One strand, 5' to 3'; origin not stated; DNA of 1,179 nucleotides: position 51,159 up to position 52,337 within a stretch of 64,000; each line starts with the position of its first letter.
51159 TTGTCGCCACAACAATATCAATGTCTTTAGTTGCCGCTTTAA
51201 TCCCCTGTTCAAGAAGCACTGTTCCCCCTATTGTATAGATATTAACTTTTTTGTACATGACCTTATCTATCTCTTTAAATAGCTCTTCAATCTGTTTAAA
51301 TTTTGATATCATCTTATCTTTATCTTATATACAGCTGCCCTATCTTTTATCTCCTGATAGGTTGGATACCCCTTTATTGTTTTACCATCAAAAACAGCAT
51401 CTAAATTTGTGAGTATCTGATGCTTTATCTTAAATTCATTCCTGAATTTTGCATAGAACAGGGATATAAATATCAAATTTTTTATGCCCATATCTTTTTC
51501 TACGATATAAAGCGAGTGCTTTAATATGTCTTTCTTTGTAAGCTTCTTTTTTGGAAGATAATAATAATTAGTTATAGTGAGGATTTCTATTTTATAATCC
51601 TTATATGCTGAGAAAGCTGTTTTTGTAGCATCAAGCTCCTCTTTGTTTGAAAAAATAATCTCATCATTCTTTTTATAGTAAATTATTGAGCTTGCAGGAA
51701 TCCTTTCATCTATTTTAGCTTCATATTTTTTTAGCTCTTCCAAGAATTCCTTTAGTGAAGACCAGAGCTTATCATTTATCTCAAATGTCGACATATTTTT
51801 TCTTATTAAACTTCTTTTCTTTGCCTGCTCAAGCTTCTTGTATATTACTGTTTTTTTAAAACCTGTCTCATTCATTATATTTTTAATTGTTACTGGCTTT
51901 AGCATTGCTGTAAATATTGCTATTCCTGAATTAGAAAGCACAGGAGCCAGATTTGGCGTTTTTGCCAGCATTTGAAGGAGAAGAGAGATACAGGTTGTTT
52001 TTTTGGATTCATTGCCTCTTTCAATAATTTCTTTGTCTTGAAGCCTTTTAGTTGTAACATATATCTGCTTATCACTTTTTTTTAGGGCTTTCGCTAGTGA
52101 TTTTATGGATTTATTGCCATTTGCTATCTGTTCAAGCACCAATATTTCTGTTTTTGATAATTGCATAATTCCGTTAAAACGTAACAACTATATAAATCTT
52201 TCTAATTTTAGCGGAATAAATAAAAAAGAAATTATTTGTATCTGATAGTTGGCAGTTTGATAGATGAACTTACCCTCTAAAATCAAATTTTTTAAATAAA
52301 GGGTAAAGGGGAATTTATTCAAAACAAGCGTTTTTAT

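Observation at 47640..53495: Toxin-antitoxin / defence-like island: RHH, AAA ATPase plus partner, HEPN-MNT, AbiEi/Eii-like pair, HipA-like mini-kinase, HAD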

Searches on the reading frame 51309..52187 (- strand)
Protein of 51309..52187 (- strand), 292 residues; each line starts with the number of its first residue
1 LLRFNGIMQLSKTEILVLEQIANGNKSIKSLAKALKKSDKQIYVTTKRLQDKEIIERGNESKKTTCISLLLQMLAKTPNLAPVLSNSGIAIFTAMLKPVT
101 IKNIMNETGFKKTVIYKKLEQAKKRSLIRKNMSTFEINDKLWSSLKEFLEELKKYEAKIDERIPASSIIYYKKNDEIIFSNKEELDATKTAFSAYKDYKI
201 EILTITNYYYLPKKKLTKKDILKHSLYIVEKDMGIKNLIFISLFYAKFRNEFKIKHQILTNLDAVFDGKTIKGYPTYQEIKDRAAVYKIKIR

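Call 3: search_protein_families(library=pfam, proteins=[window:51309-52187:-], max_evalue=0.1)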
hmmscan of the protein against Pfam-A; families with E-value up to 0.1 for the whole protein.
window:51309-52187:- (292 aa): 7 families
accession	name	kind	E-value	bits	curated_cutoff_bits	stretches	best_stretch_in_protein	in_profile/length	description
PF01978.25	TrmB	-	4.2e-06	27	25.6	1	9-63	5-60/68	Sugar-specific transcriptional regulator TrmB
PF25212.1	HVO_A0114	-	0.0013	19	27.6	1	10-63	20-74/84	HVO_A0114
PF13730.12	HTH_36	-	0.0017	18.5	25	1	10-55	3-55/55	Helix-turn-helix domain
PF09952.14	AbiEi_2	-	0.021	15.6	21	0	9-57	36-84/143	Transcriptional regulator, AbiEi antitoxin, Type IV TA system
PF13463.12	HTH_27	-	0.033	14.9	22.2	1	10-69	1-64/68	Winged helix DNA-binding domain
PF24270.1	HTH_Cmi2_C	-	0.042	14.5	27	0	16-60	79-123/125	Cmi2, C-terminal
PF00196.25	GerE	-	0.055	13.5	23.5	1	9-52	2-44/57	Bacterial regulatory proteins, luxR family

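Call 4: search_protein_families(library=padloc, proteins=[window:51309-52187:-], max_evalue=0.1)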
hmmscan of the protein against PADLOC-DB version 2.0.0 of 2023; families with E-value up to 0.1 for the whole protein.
window:51309-52187:- (292 aa): 8 families
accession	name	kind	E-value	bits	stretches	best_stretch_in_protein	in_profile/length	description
PDLC01268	CasR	-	5.4e-08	31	1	9-62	121-173/179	"CAS-I,CAS-II,CAS-III,CAS-IV,CAS-V,CAS-VI; associated_signaling"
PDLC01434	CasR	-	2.1e-07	29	1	9-59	125-175/191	"CAS-I,CAS-II,CAS-III,CAS-IV,CAS-V,CAS-VI; associated_signaling"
PDLC01849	CARF3--CARF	-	3.2e-07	28.2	1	8-65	134-190/197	-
PDLC01848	CARF3--CARF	-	1.1e-05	23.2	1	9-65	134-189/197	-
PDLC01044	Csa3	-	6e-05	21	1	9-55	133-179/194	Type I-A associated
PDLC01857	CARF3--CARF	-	0.00034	18.3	1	83-132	128-177/201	-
PDLC01438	Csa3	-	0.0018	16.3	1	88-185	150-242/305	"CAS-I,CAS-II,CAS-III,CAS-IV,CAS-V,CAS-VI; associated_signaling"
PDLC03927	PsyrA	-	0.057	10.5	0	18-63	348-393/398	-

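Call 5: search_protein_families(library=ncbifam, proteins=[window:51309-52187:-], max_evalue=0.1)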
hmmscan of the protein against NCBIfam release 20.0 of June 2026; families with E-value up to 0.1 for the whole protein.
window:51309-52187:- (292 aa): 4 families
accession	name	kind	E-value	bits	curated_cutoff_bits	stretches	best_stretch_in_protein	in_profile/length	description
TIGR01884.1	cas_HTH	subfamily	2.2e-07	30.4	60.2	1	9-62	139-192/202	CRISPR-associated CARF protein Csa3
NF040939.2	trans_reg_lrs14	equivalog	0.00064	19.7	90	1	8-63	17-74/103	Lrs14 family HTH-type transcriptional regulator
NF053606.1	Sta1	subfamily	0.011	15.8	80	0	8-64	16-73/100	Sta1 family transcriptional regulator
NF053660.1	ORF80_fam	equivalog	0.035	14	95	0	97-130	15-48/70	ORF80 family leucine zipper DNA-binding protein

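Call 27: find_homologous_proteins(query=window:51309-52187:-, max_evalue=0.001)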
Query window:51309-52187:- (292 aa): 232 proteins with E <= 0.001 among 1839 candidates; the best 120 are listed.
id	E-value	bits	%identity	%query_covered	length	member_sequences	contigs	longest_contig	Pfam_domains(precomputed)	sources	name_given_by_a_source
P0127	3.9e-171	585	99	98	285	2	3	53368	PF01978.26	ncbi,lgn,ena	-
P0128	1.3e-151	521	88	98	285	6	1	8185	PF01978.26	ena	-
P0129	9.4e-123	427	71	97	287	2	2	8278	PF01978.26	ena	-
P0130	1.1e-122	427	71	97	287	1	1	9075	PF01978.26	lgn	-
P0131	5.8e-120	418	69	97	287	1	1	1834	PF01978.26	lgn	-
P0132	3.4e-116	405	67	97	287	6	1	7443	PF01978.26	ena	-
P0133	2.1e-114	400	67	97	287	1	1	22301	-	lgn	-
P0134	2.3e-114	399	67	97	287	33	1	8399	PF01978.26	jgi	-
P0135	6.6e-114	398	69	97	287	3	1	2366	PF01978.26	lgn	-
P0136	1.2e-113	397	68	97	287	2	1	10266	PF01978.26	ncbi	-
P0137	2.7e-113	396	65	97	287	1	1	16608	PF01978.26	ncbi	-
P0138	5.0e-113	395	65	97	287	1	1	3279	PF01978.26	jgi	-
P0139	1.1e-112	394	64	97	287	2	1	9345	PF01978.26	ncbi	-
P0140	1.3e-112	394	65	97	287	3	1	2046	PF01978.26,PF00196.26,PF12802.14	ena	-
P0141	3.2e-112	392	65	98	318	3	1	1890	PF01978.26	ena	-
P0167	9.3e-107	374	63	97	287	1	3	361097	PF01978.26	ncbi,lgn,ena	ncbi:MAG: hypothetical protein AABX51_02575 [Nanoarchaeota archaeon]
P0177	7.1e-105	368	60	97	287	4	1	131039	PF01978.26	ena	-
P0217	3.6e-82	294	51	97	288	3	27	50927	PF01978.26,PF13518.13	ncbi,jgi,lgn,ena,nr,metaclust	ncbi:hypothetical protein COT07_02680 [Candidatus Woesearchaeota archaeon CG07_land_8_20_14_0_80_44_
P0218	8.9e-82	293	49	98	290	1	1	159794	PF01022.27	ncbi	ncbi:MAG: hypothetical protein V1776_04725 [Candidatus Diapherotrites archaeon]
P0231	4.3e-78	280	48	97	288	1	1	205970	-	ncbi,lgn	-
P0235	9.5e-78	279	51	97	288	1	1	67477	PF01978.26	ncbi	ncbi:MAG: hypothetical protein ACQEP1_00475 [Nanobdellota archaeon]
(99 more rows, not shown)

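Call 28: find_encoding_contigs(protein=P0167, flank=5000, max_places=1)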
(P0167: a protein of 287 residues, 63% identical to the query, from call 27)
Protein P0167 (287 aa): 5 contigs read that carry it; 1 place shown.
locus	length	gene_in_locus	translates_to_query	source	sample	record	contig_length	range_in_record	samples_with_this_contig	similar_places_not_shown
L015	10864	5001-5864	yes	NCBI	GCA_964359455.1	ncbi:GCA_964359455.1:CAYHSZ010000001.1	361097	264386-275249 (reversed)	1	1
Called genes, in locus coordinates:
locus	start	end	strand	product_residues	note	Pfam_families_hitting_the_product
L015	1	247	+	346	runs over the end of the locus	PF01551:Peptidase_M23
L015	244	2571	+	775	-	PF02557:VanY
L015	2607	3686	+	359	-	PF08646:Rep_fac-A_C (faint), PF17244:CDC24_OB3 (weak), PF01336:tRNA_anti-codon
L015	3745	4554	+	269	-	-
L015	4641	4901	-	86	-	PF04014:MazE_antitoxin (weak)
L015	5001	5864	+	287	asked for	PF01978:TrmB (faint)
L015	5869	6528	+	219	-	PF09970:DUF2204 (weak), PF19502:DUF6036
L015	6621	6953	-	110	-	PF01934:HepT-like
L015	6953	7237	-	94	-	PF01909:NTP_transf_2, PF18765:Polbeta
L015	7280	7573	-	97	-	-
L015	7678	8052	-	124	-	PF01502:PRA-CH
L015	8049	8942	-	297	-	PF01634:HisG, PF01503:PRA-PH (weak)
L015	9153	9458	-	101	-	-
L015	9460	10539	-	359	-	-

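Call 29: find_encoding_contigs(protein=P0218, flank=5000, max_places=1)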
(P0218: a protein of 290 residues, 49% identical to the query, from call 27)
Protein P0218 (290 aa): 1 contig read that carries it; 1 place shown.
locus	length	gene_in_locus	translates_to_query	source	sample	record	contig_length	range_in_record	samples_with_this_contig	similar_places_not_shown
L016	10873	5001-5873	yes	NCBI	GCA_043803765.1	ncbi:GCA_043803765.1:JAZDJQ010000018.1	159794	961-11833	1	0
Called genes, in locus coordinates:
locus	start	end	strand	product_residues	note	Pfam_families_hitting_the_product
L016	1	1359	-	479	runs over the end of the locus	PF00391:PEP-utilizers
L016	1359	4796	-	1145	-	PF01326:PPDK_N, PF00391:PEP-utilizers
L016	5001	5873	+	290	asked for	PF01022:HTH_5 (faint)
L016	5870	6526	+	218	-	PF19502:DUF6036 (faint)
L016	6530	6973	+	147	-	PF00293:NUDIX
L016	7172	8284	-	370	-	PF08843:AbiEii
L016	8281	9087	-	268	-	-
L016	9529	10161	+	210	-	-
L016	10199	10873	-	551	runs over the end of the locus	PF03484:B5, PF17759:tRNA_synthFbeta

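Call 30: find_encoding_contigs(protein=P0231, flank=5000, max_places=1)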
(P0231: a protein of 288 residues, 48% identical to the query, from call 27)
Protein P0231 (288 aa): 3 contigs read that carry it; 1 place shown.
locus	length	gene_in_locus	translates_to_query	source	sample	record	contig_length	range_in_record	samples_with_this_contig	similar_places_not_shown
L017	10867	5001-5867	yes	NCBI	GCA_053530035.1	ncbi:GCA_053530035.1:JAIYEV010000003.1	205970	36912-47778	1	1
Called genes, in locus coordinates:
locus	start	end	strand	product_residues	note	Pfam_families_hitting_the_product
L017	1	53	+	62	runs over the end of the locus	-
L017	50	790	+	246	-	-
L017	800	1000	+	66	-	-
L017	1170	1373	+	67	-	-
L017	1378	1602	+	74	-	-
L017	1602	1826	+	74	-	-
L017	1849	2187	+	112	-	-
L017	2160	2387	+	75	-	-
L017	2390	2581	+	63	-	-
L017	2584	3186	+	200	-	-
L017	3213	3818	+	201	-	-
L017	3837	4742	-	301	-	-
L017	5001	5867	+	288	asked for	-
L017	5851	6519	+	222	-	PF19502:DUF6036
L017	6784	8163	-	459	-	PF01637:ATPase_2, PF13173:AAA_14, PF13401:AAA_22 (weak), PF03008:DUF234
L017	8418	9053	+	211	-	PF01909:NTP_transf_2, PF18765:Polbeta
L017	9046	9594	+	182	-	PF05168:HEPN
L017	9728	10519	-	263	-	-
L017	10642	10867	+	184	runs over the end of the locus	-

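Call 51: predict_structure(alignment_id=A3)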
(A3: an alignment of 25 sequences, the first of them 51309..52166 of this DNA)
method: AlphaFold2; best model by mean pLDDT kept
length: 285 residues; sequences in the alignment: 25
mean_pLDDT: 87.4   pTM: 0.55
mean pLDDT of the five models: 87.4, 86.8, 77.1, 76.9, 63.9
residues with pLDDT >= 90: 131; 70-90: 142; 50-70: 10; < 50: 2
segments of 3 or more residues with pLDDT < 50: none
pLDDT, mean of each block of 10 residues (from residue 1): 87 87 90 89 76 62 87 85 92 90 90 90 91 89 83 76 86 90 93 86 93 95 90 93 88 93 93 89 76
secondary structure, 60 per line:
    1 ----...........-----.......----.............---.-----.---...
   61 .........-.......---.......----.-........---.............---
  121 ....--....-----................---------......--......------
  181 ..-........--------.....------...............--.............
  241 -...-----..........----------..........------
elements in order: H5-15 H21-27 H32-44 H58-69 H71-77 H81-87 H94-101 H105-117 E121-124 E127-130 H136-151 E161-166 E169-174 H184-191 E200-204 H211-225 H228-240 H250-259 H270-279

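Call 62: find_related_loci(query=A3, collection=viral_contigs, flank=4000)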
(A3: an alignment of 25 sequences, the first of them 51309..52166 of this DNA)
Query A3 (285 aa) in viral_contigs; peptide patterns used: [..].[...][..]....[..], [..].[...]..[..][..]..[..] (x = any residue, [..] = any of these).
83 stretches matched a pattern, but none encodes a relative of the query by tblastn (E <= 1e-3).

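Call 65: find_encoding_contigs(protein=P0177, flank=4000, max_places=1)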
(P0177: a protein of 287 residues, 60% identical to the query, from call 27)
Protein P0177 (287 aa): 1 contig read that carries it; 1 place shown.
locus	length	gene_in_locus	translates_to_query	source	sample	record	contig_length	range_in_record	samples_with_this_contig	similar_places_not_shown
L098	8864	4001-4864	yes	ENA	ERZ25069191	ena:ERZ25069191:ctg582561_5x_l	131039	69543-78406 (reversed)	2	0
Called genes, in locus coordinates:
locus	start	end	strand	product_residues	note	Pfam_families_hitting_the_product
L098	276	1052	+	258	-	PF05833:NFACT_N, PF05670:NFACT-R_1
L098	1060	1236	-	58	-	-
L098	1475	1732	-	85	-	PF01247:Ribosomal_L35Ae, PF01782:RimM (faint)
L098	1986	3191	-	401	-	PF01970:TctA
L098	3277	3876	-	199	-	PF19810:HFX_2341_N, PF22662:Csa3_N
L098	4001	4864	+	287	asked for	PF01978:TrmB (faint)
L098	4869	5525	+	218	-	PF19502:DUF6036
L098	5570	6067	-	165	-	-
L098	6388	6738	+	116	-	-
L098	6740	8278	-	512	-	PF06762:LMF1, PF25179:LMF1_C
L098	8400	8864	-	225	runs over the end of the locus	PF23598:LRR_14 (weak), PF00560:LRR_1 (faint), PF13306:LRR_5 (weak), PF13855:LRR_8, PF12799:LRR_4 (weak), PF13855:LRR_8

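Call 66: find_encoding_contigs(protein=P0235, flank=4000, max_places=1)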
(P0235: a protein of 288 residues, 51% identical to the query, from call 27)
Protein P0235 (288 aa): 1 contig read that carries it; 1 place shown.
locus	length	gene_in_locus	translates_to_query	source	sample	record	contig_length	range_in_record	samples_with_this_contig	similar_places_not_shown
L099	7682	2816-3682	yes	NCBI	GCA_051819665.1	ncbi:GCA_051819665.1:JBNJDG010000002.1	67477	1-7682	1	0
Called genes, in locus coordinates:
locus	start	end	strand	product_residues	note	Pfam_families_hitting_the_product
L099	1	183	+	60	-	?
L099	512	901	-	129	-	PF14367:DUF4411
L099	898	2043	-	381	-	PF01381:HTH_3 (weak), PF13560:HTH_31 (faint), PF06114:Peptidase_M78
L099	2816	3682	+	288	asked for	PF01978:TrmB (faint)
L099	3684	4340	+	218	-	-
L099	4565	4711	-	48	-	-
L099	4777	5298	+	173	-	PF01909:NTP_transf_2 (weak), PF18765:Polbeta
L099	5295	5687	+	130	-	-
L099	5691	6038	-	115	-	-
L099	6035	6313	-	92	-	-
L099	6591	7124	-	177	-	PF00334:NDK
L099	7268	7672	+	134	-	PF09946:DUF2178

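Call 67: find_encoding_contigs(protein=P0217, flank=4000, max_places=3)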
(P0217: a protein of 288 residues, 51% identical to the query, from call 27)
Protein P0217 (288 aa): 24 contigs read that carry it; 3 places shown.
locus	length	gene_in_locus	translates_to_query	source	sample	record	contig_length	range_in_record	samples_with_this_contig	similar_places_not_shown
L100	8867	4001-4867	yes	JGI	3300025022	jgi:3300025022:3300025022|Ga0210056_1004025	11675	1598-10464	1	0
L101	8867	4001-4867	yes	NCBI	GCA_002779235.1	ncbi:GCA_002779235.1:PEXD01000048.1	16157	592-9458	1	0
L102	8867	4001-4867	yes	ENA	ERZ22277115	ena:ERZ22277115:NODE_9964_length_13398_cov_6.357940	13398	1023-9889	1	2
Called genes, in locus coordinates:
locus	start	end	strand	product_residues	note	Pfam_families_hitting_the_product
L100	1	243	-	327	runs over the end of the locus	PF00535:Glycos_transf_2, PF13641:Glyco_tranf_2_3 (weak)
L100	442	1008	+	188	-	PF01047:MarR (weak), PF12802:MarR_2, PF00392:GntR (faint)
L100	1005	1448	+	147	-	-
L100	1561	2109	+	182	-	PF00392:GntR (faint), PF01047:MarR (weak), PF01909:NTP_transf_2, PF18765:Polbeta (weak)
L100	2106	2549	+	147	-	-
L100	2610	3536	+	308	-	PF01073:3Beta_HSD, PF01370:Epimerase, PF02719:Polysacc_synt_2, PF04321:RmlD_sub_bind, PF07993:NAD_binding_4 (faint), PF13460:NAD_binding_10, PF16363:GDP_Man_Dehyd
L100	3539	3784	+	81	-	-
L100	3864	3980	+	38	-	-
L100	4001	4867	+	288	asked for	PF01978:TrmB (faint), PF13518:HTH_28 (faint)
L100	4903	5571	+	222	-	PF19502:DUF6036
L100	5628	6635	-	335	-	PF01073:3Beta_HSD, PF01370:Epimerase, PF02719:Polysacc_synt_2, PF04321:RmlD_sub_bind, PF05368:NmrA, PF07993:NAD_binding_4 (faint), PF13460:NAD_binding_10, PF16363:GDP_Man_Dehyd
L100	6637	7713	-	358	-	PF00535:Glycos_transf_2, PF13641:Glyco_tranf_2_3 (weak), PF26629:GT2_TM_C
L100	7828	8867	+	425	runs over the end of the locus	PF01210:NAD_Gly3P_dh_N (weak), PF03721:UDPG_MGDP_dh_N, PF00984:UDPG_MGDP_dh, PF03720:UDPG_MGDP_dh_C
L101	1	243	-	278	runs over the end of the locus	PF00535:Glycos_transf_2, PF13641:Glyco_tranf_2_3 (weak)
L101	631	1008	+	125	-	-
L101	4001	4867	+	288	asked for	PF01978:TrmB (faint), PF13518:HTH_28 (faint)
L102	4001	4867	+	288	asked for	PF01978:TrmB (faint), PF13518:HTH_28 (faint)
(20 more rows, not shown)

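Call 73: fold_search(model_id=the predicted structure, library=pdb)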
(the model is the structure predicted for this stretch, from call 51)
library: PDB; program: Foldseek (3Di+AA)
matches with E <= 10: 1464; with E <= 0.001: 0
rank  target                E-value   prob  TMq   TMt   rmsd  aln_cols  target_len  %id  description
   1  2uwm_A                2.5e-02  0.97  0.16  0.23  12.5       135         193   12  C-TERMINAL DOMAIN(WH2-WH4) OF ELONGATION FACTOR SELB IN COMPLEX WITH SECIS RNA (released 2007-05-08)
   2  1lva                  3.0e-02  0.95  0.16  0.17  12.8       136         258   12  Crystal structure of a C-terminal fragment of Moorella thermoacetica elongation factor SelB (released 2002-08-21)
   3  7kfo                  3.2e-02  1.00  0.22  0.42   7.9        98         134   12  Crystal structure of the MarR family transcriptional regulator from Variovorax paradoxus bound to Indole 3 acetic acid (released 2021-11-10)
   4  1wsu_B                3.5e-02  0.95  0.16  0.34  11.9       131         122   12  C-terminal domain of elongation factor selB complexed with SECIS RNA (released 2005-01-25)
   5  2uwm_B                3.5e-02  0.94  0.16  0.21  12.5       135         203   12  C-TERMINAL DOMAIN(WH2-WH4) OF ELONGATION FACTOR SELB IN COMPLEX WITH SECIS RNA (released 2007-05-08)
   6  8eju_A                4.4e-02  0.97  0.20  0.22  11.0       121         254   16  The crystal structure of Pseudomonas putida PcaR (released 2024-03-20)
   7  7kk0                  4.6e-02  0.99  0.22  0.41   8.0        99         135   12  Crystal structure of the MarR family transcriptional regulator from Variovorax paradoxus bound to Catechol (released 2021-12-01)
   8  1r7j                  5.1e-02  1.00  0.20  0.58   5.9        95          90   14  Crystal structure of the DNA-binding protein Sso10a from Sulfolobus solfataricus (released 2004-07-20)
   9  3cuo_C                5.1e-02  1.00  0.25  0.66   4.7        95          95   14  Crystal structure of the predicted DNA-binding transcriptional regulator from E. coli (released 2008-06-17)
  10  2f5f_B                5.1e-02  0.97  0.22  0.42  13.3       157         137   13  Bacillus subtilis manganese transport regulator (MNTR) bound to manganese, AC conformation, pH 8.5 (released 2006-03-07)
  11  3hrm_A                5.7e-02  0.99  0.25  0.47   7.2       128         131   15  Crystal structure of Staphylococcus aureus protein SarZ in sulfenic acid form (released 2009-07-07)
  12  1on2_A                5.7e-02  0.96  0.22  0.43  12.8       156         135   13  Bacillus subtilis Manganese Transport Regulator (MntR), D8M Mutant, Bound to Manganese (released 2003-07-15)
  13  2xv4                  5.7e-02  0.25  0.18  0.13  20.3       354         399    9  Structure of Human RPC62 (partial) (released 2011-03-02)
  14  3gfi_A                6.0e-02  0.99  0.23  0.41   7.1       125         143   14  Crystal structure of ST1710 complexed with its promoter DNA (released 2009-08-25)
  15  1wsu_A                6.0e-02  0.90  0.15  0.33  12.3       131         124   13  C-terminal domain of elongation factor selB complexed with SECIS RNA (released 2005-01-25)
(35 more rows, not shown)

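Call 83: search_protein_families(library=phrogs, proteins=[window:51309-52166:-], max_evalue=0.01)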
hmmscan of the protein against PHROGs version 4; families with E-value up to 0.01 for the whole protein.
window:51309-52166:- (285 aa): 2 families
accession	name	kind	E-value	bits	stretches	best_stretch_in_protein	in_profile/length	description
phrog_16568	-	moron, auxiliary metabolic gene and host takeover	0.005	18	0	91-123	19-51/129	Ren-like exclusion protein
phrog_17832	-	unknown function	0.0096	17.1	1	2-46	26-69/84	-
